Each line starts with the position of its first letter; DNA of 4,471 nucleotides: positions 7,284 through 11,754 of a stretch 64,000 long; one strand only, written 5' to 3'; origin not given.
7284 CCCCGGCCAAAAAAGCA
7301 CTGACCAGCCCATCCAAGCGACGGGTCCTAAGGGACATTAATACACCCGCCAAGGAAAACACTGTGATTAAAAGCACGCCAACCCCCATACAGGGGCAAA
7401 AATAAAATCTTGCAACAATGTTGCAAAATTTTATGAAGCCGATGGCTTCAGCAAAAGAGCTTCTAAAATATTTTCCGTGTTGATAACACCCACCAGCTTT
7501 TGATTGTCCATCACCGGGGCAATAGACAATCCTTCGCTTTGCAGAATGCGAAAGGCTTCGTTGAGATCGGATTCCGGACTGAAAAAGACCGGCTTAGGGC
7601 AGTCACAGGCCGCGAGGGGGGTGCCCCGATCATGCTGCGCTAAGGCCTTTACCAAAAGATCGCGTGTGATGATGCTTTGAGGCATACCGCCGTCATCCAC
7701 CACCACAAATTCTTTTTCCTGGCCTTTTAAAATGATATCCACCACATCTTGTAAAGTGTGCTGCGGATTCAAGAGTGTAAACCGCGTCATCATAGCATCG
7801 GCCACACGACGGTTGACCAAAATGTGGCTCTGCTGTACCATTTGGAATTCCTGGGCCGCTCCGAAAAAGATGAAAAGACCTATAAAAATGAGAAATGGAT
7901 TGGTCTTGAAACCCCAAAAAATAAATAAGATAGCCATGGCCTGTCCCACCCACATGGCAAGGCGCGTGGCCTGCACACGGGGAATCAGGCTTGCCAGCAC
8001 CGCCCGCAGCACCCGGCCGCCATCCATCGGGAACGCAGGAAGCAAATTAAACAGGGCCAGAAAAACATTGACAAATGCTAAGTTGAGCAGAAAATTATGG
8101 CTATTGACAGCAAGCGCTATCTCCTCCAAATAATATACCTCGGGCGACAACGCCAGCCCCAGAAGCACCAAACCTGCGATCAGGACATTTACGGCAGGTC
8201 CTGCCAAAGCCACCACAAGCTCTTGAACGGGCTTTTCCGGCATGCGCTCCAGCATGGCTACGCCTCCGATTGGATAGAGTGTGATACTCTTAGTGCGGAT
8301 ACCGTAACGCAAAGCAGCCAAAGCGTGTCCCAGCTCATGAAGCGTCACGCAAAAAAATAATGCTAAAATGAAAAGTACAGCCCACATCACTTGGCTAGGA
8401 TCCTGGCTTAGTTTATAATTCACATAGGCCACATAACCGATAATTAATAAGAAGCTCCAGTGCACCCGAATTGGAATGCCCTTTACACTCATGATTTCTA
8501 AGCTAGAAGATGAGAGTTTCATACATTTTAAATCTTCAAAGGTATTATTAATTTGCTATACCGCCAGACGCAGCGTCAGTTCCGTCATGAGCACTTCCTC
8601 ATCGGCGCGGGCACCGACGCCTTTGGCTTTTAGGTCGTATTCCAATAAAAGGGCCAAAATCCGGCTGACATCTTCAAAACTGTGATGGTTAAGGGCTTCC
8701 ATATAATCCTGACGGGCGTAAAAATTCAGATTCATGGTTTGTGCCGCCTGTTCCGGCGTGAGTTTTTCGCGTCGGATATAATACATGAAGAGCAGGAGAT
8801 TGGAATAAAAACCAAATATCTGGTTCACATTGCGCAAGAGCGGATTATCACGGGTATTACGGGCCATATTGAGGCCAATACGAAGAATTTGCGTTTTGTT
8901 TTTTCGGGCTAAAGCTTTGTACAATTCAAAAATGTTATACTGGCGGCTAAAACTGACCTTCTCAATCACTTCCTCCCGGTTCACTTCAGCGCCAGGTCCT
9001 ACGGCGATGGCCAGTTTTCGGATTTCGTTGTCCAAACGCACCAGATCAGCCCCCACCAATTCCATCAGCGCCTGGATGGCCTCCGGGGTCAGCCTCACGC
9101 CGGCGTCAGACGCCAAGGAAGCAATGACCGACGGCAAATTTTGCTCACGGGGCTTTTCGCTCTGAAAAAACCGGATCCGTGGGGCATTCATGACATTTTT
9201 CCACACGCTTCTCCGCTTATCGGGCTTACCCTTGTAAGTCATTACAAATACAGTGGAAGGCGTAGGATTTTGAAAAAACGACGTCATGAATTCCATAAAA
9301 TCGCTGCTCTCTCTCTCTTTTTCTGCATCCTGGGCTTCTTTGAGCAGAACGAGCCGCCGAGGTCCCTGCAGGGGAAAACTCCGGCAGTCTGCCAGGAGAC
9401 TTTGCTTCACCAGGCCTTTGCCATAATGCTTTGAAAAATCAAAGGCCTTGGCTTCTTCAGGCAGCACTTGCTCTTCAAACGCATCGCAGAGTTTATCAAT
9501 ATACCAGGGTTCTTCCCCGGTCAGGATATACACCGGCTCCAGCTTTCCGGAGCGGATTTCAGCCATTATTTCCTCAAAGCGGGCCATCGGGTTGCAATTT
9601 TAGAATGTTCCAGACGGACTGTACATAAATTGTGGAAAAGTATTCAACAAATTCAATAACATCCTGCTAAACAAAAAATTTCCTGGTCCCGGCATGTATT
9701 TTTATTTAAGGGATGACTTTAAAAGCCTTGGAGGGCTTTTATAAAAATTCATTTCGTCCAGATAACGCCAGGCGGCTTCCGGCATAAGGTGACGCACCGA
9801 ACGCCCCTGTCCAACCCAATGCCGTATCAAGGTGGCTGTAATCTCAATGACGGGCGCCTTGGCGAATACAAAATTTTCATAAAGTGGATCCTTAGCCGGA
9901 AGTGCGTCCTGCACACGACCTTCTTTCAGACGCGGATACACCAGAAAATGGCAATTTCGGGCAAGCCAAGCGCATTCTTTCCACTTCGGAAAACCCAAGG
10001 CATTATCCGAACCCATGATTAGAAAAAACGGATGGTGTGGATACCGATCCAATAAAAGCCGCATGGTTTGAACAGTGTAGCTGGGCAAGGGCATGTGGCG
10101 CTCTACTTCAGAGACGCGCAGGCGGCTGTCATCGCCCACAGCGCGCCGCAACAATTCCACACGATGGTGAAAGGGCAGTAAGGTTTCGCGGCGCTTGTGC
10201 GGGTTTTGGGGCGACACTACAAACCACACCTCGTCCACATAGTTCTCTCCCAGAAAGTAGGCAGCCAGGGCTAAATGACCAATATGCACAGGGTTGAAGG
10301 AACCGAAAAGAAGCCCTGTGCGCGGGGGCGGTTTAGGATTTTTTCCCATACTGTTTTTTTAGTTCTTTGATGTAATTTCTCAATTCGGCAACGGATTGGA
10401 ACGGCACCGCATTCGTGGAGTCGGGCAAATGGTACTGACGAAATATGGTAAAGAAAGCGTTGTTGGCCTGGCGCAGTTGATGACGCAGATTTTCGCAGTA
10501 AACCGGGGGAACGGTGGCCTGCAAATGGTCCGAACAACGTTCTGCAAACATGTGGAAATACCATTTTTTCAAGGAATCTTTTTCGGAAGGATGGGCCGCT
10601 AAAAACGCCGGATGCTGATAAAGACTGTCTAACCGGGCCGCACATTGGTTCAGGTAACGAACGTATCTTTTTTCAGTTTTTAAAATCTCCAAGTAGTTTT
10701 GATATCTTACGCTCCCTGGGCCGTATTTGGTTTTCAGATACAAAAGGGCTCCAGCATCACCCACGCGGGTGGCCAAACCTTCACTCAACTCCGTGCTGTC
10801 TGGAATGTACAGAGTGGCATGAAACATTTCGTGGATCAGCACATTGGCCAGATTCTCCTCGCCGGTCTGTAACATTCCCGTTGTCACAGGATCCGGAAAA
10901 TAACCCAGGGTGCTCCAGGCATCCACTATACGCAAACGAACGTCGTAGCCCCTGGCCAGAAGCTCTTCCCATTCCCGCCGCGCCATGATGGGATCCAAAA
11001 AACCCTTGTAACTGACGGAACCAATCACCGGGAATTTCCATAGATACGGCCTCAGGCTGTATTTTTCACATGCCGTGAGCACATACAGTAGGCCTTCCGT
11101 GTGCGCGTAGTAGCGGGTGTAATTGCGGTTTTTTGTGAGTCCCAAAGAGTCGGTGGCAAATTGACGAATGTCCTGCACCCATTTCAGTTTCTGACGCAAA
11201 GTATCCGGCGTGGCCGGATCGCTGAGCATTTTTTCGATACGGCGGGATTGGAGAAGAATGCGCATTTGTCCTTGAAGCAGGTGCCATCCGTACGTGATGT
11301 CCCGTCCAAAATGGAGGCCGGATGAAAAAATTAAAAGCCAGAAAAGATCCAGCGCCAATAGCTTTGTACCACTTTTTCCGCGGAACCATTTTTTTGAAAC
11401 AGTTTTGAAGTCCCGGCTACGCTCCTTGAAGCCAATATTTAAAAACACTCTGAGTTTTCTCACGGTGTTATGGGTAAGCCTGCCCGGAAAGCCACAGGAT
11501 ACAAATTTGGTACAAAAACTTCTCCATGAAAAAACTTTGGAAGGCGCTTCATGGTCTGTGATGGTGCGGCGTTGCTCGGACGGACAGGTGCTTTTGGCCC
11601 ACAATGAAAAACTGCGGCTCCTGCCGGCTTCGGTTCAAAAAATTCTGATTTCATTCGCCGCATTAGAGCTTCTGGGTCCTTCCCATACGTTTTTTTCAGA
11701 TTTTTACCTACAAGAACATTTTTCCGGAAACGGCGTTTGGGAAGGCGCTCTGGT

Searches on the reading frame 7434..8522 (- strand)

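Call 80: search_protein_families(library=pfam, proteins=[window:7434-8522:-], max_evalue=0.00001)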
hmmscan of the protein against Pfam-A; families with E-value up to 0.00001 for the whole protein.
window:7434-8522:- (363 aa): 3 families
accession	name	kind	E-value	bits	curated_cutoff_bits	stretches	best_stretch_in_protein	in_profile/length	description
PF02163.28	Peptidase_M50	-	1.1e-25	90.8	27.2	2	51-139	2-116/221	Peptidase family M50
PF00571.33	CBS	-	6.8e-14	52.4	24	1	309-357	7-56/57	CBS domain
PF13398.12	Peptidase_M50B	-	1.8e-06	28.2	26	1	47-121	13-87/201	Peptidase M50B-like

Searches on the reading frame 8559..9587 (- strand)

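Call 80: search_protein_families(library=pfam, proteins=[window:8559-9587:-], max_evalue=0.00001)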
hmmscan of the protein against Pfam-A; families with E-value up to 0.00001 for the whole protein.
window:8559-9587:- (343 aa): 2 families
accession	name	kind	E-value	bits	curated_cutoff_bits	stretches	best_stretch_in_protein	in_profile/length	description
PF06144.19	DNA_pol3_delta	-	2.8e-12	47.1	21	1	20-130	1-112/124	DNA polymerase III, delta subunit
PF21694.2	DNA_pol3_delta_C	-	6.4e-06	26.6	27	0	218-324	3-106/121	DNA polymerase III delta subunit, C-terminal domain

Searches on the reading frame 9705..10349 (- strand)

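Call 80: search_protein_families(library=pfam, proteins=[window:9705-10349:-], max_evalue=0.00001)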
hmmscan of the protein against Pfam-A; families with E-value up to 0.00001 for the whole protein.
window:9705-10349:- (215 aa): 1 family
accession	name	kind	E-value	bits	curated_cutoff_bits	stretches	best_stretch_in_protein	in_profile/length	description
PF01467.32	CTP_transf_like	-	8e-17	62.1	21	1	14-176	2-131/133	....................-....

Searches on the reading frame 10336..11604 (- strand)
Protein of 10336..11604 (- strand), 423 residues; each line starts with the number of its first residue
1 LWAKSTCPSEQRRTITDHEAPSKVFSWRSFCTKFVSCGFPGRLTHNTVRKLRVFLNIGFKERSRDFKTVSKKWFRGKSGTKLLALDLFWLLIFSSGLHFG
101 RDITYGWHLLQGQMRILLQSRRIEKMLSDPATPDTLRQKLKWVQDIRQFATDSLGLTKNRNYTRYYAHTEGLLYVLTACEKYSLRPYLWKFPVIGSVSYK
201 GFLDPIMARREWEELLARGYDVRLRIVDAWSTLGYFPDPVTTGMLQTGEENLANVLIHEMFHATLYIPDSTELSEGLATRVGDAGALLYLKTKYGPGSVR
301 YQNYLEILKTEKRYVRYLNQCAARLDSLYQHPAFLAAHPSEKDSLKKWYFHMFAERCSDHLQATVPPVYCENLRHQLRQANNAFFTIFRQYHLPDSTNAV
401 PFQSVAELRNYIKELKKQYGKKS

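Call 80: search_protein_families(library=pfam, proteins=[window:10336-11604:-], max_evalue=0.00001)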
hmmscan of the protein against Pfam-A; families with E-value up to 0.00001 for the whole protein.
window:10336-11604:- (423 aa): 1 family
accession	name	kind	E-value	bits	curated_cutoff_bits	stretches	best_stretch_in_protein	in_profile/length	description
PF10023.15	Aminopep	-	1.3e-66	225.6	25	1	105-414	2-306/322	Putative aminopeptidase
